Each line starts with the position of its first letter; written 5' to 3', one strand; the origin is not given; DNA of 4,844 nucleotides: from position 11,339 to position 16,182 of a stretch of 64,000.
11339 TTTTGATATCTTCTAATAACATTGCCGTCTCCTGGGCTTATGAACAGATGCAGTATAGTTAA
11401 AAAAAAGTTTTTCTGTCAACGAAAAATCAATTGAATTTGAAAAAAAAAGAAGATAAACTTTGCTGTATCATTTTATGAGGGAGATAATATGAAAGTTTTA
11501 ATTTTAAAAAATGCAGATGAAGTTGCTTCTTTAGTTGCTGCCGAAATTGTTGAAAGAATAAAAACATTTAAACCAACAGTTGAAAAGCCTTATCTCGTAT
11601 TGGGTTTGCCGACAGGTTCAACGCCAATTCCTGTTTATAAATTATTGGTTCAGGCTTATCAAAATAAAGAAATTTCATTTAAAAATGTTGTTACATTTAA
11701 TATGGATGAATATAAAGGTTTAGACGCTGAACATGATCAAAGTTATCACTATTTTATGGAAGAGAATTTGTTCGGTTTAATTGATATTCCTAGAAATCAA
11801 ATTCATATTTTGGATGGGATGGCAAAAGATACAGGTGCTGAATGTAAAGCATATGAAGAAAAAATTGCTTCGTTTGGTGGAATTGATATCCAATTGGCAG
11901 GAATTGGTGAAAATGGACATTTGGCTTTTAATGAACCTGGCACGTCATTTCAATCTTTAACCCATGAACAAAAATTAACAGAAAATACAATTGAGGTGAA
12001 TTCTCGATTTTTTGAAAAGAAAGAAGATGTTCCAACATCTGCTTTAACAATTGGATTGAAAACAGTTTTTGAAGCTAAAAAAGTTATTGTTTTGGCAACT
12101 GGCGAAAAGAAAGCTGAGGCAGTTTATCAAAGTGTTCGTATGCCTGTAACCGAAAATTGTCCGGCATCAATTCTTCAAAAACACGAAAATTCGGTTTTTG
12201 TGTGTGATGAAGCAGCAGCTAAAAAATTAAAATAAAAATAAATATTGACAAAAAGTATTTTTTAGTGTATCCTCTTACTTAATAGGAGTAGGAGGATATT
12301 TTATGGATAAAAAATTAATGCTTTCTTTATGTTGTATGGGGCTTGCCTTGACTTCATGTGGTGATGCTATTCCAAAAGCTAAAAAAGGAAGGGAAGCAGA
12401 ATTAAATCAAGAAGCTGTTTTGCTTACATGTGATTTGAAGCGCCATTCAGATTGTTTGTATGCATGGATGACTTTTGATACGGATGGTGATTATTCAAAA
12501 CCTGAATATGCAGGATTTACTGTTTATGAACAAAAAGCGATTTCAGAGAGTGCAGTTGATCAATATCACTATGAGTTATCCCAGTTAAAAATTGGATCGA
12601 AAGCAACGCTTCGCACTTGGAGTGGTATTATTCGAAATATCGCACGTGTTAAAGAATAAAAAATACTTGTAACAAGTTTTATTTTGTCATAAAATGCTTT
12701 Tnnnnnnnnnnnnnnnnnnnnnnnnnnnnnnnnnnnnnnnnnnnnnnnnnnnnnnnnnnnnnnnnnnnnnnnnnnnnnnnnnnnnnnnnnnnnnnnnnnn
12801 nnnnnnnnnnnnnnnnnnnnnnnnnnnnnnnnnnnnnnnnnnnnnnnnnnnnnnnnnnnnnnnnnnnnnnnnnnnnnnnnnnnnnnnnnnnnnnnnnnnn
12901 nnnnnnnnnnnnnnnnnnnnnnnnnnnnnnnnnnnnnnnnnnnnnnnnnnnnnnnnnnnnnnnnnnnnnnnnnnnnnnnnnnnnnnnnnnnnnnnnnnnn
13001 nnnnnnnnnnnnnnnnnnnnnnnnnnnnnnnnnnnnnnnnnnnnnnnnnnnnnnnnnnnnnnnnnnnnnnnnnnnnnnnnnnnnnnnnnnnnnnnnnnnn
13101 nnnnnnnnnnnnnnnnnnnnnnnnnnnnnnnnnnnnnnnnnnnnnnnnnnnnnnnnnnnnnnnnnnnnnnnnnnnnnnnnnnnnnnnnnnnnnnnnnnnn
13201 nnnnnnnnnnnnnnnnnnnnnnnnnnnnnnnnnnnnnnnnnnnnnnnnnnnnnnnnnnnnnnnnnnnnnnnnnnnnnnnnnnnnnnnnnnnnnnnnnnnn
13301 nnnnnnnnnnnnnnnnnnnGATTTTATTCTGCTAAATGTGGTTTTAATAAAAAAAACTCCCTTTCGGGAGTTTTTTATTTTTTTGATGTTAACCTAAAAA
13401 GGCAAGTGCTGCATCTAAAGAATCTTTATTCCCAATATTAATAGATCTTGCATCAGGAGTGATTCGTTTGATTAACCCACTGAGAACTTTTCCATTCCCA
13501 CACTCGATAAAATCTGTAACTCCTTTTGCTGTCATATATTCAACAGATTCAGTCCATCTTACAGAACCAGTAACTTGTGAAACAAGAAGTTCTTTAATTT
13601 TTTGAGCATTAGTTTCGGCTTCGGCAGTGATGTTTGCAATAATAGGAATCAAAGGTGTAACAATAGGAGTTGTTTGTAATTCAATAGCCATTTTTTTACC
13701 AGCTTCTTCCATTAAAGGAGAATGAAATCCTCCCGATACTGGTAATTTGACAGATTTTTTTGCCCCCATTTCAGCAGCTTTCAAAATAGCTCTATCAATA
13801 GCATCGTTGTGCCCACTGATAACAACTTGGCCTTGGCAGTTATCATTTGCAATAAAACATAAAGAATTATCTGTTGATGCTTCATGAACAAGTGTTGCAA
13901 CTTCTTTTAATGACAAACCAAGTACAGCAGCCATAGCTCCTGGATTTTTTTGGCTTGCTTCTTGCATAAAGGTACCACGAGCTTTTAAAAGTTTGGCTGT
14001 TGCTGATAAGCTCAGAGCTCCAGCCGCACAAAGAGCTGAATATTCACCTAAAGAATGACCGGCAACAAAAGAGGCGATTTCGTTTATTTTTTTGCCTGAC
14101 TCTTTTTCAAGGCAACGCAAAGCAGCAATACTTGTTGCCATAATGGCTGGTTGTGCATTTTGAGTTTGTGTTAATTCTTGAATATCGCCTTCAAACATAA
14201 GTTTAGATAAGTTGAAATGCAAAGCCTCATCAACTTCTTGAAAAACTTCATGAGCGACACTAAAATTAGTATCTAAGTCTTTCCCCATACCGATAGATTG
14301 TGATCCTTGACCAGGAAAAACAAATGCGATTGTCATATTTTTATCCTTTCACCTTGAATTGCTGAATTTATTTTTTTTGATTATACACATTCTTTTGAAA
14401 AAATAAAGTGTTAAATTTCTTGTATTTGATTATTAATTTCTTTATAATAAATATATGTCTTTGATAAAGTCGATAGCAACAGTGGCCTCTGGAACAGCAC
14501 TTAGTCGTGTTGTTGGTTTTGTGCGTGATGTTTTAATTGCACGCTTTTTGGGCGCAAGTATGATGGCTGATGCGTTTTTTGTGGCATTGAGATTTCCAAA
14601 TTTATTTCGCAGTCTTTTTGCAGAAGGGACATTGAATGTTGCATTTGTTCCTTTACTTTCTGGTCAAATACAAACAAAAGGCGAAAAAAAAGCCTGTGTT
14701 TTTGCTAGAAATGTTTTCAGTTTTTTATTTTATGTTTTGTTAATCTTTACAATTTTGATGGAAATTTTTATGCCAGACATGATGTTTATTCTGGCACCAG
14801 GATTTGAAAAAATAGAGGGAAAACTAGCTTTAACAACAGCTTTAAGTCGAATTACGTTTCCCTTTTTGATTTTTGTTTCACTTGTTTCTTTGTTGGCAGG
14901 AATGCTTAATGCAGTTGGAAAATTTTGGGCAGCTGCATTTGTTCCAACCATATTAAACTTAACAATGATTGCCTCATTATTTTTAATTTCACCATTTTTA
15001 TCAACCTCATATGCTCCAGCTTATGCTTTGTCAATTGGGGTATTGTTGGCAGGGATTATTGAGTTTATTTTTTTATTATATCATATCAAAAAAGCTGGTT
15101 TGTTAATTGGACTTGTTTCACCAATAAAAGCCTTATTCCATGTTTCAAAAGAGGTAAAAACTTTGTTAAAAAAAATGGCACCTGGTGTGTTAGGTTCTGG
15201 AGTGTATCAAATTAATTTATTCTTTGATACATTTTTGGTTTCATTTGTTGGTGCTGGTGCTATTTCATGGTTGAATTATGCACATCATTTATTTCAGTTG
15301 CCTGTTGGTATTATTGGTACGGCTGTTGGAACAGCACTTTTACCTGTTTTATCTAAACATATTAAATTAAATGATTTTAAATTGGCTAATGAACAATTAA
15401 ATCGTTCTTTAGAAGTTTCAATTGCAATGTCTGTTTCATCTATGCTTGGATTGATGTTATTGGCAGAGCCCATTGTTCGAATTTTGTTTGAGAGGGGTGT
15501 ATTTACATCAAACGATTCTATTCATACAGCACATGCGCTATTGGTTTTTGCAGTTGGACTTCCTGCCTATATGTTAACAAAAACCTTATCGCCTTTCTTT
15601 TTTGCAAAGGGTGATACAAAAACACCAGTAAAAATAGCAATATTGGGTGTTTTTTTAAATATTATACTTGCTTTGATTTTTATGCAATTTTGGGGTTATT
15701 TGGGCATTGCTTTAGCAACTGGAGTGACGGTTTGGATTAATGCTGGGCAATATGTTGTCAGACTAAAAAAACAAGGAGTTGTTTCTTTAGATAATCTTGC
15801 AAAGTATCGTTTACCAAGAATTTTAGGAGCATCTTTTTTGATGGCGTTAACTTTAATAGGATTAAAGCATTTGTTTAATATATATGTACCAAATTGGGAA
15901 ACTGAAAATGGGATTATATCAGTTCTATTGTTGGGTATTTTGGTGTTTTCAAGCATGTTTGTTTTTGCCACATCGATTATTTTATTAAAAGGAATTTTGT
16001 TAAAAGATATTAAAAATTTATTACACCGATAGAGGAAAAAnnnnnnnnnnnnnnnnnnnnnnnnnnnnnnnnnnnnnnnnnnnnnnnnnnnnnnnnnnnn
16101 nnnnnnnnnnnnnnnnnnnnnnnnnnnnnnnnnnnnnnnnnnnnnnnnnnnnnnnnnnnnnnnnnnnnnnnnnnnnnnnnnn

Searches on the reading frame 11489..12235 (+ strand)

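Call 81: search_protein_families(library=pfam, proteins=[window:11489-12235:+], max_evalue=0.001)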
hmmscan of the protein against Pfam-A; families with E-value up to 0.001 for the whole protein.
window:11489-12235:+ (248 aa): 1 family
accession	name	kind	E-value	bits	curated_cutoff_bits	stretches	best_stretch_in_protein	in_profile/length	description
PF01182.26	Glucosamine_iso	-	1.3e-24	87.7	27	1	8-236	2-223/225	Glucosamine-6-phosphate isomerases/6-phosphogluconolactonase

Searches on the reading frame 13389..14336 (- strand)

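Call 82: search_protein_families(library=pfam, proteins=[window:13389-14336:-], max_evalue=0.001)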
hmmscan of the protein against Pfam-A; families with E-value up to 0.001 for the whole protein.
window:13389-14336:- (315 aa): 1 family
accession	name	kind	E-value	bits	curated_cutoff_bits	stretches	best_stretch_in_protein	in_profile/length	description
PF00698.26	Acyl_transf_1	-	1.2e-34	120.7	32.7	1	5-279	2-265/319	Acyl transferase domain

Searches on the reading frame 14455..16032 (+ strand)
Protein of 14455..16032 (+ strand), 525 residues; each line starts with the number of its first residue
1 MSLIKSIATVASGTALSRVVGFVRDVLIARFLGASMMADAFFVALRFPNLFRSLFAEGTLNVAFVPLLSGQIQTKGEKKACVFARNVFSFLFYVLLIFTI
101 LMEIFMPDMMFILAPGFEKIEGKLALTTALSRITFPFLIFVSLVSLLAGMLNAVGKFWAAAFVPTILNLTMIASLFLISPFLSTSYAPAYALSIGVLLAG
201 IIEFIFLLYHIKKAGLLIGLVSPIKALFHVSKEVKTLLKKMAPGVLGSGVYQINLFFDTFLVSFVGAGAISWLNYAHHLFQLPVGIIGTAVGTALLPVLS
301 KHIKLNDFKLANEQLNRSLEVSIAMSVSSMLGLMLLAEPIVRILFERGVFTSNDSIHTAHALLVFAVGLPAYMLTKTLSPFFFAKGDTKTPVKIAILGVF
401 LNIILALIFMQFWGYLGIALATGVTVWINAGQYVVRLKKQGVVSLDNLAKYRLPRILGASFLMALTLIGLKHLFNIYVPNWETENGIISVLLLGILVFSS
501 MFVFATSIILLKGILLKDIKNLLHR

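Call 82: search_protein_families(library=pfam, proteins=[window:14455-16032:+], max_evalue=0.001)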
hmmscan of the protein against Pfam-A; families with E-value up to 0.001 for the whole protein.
window:14455-16032:+ (525 aa): 2 families
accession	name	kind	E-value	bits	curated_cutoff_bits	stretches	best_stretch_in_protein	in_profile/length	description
PF03023.19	MurJ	-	1.5e-114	383.5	27.4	1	28-480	1-443/451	Lipid II flippase MurJ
PF01554.23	MatE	-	1.4e-10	41.6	24.9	1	252-407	10-160/161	MatE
